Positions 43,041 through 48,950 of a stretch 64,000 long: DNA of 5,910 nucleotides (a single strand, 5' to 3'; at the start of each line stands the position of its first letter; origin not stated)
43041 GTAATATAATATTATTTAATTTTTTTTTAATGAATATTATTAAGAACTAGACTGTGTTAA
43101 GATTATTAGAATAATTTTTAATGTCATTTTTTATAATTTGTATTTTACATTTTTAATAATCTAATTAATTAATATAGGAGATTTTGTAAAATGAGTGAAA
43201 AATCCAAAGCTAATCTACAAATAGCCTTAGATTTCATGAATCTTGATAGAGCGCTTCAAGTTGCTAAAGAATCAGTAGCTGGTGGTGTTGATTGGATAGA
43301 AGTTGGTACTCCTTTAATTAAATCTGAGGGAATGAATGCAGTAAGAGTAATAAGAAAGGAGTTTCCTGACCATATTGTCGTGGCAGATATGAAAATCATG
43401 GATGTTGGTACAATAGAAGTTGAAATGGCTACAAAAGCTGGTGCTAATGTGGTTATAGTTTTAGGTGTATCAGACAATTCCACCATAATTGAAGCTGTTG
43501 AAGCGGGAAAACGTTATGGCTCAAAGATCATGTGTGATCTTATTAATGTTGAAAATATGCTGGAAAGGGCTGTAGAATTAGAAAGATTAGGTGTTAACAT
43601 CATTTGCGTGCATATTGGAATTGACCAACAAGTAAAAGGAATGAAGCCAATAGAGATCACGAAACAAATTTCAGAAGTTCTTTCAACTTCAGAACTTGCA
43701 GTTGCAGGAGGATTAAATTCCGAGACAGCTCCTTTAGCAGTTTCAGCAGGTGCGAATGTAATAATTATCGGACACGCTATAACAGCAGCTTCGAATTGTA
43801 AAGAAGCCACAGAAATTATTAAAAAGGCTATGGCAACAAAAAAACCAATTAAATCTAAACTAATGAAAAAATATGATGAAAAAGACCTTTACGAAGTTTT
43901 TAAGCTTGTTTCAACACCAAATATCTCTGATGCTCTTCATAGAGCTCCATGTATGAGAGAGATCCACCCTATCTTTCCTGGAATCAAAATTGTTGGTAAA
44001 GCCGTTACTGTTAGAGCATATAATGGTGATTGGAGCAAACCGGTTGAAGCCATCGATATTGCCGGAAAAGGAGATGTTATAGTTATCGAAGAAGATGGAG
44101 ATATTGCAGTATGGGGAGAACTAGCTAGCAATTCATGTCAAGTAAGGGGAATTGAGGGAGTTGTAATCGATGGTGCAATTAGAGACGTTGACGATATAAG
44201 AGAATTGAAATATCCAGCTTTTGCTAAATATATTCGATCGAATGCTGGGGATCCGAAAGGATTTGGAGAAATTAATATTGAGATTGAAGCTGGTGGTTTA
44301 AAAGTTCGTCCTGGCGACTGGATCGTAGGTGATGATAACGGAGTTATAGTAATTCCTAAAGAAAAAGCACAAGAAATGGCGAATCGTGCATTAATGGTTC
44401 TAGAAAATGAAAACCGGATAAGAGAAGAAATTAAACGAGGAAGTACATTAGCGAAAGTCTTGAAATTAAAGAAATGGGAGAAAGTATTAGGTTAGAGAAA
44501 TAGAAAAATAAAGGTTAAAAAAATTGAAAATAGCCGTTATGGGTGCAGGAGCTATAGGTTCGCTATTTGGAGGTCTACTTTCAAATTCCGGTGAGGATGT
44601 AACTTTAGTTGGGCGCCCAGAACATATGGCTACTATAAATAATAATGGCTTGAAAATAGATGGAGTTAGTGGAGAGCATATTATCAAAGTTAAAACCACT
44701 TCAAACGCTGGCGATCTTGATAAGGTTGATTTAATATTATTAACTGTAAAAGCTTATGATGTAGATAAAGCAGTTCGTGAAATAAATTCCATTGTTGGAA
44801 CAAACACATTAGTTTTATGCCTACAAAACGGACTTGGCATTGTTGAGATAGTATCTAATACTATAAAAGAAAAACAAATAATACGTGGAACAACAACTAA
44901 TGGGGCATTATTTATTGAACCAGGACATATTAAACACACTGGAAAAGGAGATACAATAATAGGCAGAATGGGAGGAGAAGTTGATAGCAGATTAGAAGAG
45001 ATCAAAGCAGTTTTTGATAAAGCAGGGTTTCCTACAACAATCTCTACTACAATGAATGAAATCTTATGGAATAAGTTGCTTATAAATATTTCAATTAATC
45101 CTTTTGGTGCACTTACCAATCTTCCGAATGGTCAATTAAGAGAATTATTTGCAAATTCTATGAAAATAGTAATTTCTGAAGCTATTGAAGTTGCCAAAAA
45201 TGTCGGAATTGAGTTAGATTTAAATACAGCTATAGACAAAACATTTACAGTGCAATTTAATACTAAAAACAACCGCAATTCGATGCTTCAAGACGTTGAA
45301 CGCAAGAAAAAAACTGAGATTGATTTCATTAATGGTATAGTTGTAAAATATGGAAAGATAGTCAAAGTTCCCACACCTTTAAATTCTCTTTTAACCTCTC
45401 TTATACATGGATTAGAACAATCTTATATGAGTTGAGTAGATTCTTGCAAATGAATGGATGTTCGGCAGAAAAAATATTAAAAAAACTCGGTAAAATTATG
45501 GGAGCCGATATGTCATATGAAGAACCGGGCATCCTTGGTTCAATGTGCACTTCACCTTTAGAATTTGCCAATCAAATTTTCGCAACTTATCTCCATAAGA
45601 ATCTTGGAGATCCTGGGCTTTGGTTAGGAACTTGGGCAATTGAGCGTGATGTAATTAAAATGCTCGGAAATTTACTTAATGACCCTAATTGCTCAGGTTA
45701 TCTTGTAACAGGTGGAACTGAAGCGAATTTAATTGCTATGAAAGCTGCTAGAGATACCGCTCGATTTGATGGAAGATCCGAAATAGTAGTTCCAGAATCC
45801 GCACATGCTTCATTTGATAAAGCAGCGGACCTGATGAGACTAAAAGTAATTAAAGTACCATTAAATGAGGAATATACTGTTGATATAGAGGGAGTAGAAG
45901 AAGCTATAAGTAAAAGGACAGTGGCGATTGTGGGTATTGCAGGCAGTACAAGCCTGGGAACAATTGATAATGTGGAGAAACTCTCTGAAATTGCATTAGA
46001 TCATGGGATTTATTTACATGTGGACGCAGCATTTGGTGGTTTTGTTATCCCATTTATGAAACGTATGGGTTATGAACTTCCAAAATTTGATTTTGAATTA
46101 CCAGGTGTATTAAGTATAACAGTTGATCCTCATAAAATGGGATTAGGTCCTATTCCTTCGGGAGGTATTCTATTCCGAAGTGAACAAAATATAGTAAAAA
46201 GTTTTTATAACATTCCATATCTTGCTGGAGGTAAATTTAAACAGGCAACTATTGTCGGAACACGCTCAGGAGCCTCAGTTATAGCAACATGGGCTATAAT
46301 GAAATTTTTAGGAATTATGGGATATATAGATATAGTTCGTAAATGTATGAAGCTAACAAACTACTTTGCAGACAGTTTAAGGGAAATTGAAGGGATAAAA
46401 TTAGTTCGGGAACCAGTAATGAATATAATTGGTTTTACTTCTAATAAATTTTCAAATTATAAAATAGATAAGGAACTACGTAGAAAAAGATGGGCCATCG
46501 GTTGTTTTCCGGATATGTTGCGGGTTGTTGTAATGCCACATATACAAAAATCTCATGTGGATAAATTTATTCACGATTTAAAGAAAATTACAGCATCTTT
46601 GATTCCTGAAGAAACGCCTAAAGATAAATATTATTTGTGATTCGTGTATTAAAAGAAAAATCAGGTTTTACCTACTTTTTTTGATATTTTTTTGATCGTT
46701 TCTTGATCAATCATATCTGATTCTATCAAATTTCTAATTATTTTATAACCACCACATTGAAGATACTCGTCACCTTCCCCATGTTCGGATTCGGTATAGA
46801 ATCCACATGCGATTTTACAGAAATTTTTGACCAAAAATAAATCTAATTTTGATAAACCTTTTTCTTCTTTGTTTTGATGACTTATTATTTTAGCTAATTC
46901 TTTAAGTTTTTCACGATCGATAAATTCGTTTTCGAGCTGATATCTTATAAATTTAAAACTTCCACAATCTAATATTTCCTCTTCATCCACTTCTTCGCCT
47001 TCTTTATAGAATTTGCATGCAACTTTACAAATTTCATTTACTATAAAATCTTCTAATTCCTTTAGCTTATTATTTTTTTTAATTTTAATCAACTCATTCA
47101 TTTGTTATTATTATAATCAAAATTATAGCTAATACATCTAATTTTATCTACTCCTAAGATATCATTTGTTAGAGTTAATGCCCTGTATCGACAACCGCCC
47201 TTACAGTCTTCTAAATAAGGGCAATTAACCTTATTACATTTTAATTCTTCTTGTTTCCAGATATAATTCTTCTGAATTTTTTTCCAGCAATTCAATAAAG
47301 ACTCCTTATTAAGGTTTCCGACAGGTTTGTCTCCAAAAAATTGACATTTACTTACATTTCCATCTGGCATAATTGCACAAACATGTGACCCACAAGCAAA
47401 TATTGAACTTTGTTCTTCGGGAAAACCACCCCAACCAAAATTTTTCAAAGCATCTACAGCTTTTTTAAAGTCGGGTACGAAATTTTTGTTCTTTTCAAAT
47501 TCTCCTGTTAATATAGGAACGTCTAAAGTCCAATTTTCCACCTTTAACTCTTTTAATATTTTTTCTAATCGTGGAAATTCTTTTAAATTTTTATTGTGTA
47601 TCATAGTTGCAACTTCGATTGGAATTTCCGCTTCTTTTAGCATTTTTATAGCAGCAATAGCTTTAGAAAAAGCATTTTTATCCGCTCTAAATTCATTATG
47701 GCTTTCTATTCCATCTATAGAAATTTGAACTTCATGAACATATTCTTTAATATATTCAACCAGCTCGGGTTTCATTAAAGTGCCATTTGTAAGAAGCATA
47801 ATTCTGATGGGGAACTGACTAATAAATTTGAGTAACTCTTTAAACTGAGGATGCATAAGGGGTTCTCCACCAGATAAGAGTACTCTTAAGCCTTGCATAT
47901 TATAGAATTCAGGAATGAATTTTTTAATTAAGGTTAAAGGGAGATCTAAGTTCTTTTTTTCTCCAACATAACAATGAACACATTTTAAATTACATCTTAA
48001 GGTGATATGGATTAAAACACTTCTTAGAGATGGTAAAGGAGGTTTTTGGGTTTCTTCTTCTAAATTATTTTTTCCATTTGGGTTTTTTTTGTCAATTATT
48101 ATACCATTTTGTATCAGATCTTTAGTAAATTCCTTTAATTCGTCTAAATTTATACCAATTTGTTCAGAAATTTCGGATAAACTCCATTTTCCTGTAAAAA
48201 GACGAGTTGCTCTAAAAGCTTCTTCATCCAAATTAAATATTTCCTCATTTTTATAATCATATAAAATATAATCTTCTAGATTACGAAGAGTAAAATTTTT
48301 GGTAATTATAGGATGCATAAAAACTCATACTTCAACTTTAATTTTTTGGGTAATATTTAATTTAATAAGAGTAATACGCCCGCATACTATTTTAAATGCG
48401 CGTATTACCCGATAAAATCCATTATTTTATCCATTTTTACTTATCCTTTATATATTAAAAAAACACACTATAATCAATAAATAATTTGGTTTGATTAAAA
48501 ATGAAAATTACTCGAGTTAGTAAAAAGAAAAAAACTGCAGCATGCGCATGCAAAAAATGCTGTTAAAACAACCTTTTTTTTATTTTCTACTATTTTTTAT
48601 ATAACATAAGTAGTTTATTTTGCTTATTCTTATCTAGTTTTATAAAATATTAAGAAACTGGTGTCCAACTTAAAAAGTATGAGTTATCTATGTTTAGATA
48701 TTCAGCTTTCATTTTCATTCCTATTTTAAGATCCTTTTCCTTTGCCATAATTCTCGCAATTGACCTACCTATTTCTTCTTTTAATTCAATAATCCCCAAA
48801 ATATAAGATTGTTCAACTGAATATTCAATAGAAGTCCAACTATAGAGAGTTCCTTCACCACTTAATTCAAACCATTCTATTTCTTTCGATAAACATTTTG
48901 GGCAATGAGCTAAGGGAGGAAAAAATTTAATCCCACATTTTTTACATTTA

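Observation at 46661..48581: Unannotated 21-aa Cys-rich precursor plus RRE-radical SAM/SPASM maturase: candidate Asgard RiPP system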

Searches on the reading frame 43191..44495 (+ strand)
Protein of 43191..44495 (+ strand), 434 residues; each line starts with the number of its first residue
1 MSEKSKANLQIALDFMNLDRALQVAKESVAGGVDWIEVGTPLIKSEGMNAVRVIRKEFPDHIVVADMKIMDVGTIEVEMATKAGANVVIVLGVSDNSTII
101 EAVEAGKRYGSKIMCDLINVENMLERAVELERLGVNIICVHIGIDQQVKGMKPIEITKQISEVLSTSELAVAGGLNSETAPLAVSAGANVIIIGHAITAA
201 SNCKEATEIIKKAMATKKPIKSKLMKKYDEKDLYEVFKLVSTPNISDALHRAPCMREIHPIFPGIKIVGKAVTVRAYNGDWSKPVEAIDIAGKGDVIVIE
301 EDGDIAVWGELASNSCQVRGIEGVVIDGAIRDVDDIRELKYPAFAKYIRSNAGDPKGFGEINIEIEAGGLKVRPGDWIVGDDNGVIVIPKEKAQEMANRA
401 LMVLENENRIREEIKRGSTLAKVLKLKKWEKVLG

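Call 7: search_protein_families(library=pfam, proteins=[window:43191-44495:+], max_evalue=0.01)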
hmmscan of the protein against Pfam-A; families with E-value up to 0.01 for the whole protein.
window:43191-44495:+ (434 aa): 5 families
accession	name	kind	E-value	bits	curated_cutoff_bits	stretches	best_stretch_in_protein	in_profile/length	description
PF03737.21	RraA-like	-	1.8e-45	155.3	24.5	1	242-387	1-152/152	Aldolase/RraA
PF00215.30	OMPdecase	-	1.5e-35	123.5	27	1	8-208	2-219/221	Orotidine 5'-phosphate decarboxylase / HUMPS family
PF00682.25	HMGL-like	-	9e-07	29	29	0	10-95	14-97/260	HMGL-like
PF00834.25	Ribul_P_3_epim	-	0.0027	17.6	21.1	1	156-197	156-197/198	Ribulose-phosphate 3 epimerase family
PF01884.23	PcrB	-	0.003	17.5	23.9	1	151-206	165-218/226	PcrB family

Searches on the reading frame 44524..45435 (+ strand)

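Call 7: search_protein_families(library=pfam, proteins=[window:44524-45435:+], max_evalue=0.01)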
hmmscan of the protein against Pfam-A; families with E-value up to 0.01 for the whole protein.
window:44524-45435:+ (303 aa): 5 families
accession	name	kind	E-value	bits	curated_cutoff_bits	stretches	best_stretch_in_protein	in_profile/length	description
PF02558.23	ApbA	-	8.7e-43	146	22.2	1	3-149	1-148/150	Ketopantoate reductase PanE/ApbA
PF08546.17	ApbA_C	-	4.3e-31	108.3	22.7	1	178-298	3-125/125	Ketopantoate reductase PanE/ApbA C terminal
PF03807.23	F420_oxidored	-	6.5e-06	27.1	21.6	1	2-89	1-81/94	NADP oxidoreductase coenzyme F420-dependent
PF01210.29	NAD_Gly3P_dh_N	-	7.9e-05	23.1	23.1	1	2-116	1-120/158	NAD-dependent glycerol-3-phosphate dehydrogenase N-terminus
PF00070.33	Pyr_redox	-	0.00069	20.5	22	1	2-35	1-34/82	Pyridine nucleotide-disulphide oxidoreductase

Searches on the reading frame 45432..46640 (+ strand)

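Call 7: search_protein_families(library=pfam, proteins=[window:45432-46640:+], max_evalue=0.01)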
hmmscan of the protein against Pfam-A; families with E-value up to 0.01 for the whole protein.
window:45432-46640:+ (402 aa): 5 families
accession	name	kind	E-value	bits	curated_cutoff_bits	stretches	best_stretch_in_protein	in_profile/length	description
PF00282.25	Pyridoxal_deC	-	1.1e-33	116.9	27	1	69-336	79-373/375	Pyridoxal-dependent decarboxylase conserved domain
PF00266.25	Aminotran_5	-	6.2e-16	58.8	21.5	1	92-200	67-177/371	Aminotransferase class-V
PF00155.27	Aminotran_1_2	-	4.9e-12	46.2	19.7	1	79-206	56-193/361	Aminotransferase class I and II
PF01041.23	DegT_DnrJ_EryC1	-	3.7e-09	36.7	19.8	1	92-200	45-147/360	DegT/DnrJ/EryC1/StrS aminotransferase family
PF01212.27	Beta_elim_lyase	-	2.2e-05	24.4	27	1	91-200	52-170/288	Beta-eliminating lyase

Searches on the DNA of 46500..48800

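Call 117: search_rna_families(source=window, start=46500, end=48800, threshold=evalue, max_evalue=1)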
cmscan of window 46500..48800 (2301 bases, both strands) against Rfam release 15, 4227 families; matches with E-value up to 1: 0.
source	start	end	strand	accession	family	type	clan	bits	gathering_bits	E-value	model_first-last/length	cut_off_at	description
